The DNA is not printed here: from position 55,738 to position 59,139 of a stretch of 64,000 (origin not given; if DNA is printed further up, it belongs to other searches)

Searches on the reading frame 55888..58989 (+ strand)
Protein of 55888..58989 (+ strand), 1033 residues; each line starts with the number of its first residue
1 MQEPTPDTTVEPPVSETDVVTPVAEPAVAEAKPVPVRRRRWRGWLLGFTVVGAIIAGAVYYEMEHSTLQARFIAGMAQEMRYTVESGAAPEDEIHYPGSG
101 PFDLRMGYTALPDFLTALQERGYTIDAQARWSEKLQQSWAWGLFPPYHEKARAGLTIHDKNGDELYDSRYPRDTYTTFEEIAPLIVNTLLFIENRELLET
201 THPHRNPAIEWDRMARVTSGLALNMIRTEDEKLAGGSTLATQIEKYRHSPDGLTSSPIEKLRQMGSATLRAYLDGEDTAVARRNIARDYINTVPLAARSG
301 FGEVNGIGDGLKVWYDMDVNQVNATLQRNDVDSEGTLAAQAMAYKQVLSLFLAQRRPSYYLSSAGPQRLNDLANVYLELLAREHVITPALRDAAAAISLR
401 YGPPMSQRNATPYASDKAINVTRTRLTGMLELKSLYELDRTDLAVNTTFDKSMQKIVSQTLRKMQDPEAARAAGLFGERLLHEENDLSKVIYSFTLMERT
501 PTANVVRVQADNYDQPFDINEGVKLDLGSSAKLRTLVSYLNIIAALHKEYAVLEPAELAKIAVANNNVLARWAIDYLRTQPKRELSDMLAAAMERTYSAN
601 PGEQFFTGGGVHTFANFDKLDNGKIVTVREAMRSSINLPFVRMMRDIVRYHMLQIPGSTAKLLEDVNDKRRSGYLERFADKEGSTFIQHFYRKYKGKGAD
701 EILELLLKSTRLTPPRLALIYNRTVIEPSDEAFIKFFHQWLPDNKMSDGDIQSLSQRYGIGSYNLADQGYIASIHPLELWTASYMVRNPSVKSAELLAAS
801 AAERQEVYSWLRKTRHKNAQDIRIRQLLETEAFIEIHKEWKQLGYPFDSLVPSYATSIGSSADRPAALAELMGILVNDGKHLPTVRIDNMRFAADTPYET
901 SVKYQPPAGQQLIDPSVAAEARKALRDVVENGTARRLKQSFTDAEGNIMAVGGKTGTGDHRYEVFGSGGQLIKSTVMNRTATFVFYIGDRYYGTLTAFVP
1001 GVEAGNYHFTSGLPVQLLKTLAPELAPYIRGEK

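Call 5: search_protein_families(library=ncbifam, proteins=[window:55888-58989:+])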
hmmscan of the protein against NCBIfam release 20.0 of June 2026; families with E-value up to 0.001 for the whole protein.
window:55888-58989:+ (1033 aa): 3 families
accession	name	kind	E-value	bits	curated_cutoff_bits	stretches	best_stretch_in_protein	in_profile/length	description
TIGR02074.1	PBP_1a_fam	subfamily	1.9e-16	60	508.75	2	820-960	359-485/535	PBP1A family penicillin-binding protein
TIGR02071.1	PBP_1b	equivalog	5.3e-08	31.5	717.75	1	836-961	521-637/729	penicillin-binding protein 1B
TIGR02073.1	PBP_1c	equivalog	0.0009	17.9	494.2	0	616-647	352-382/728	penicillin-binding protein 1C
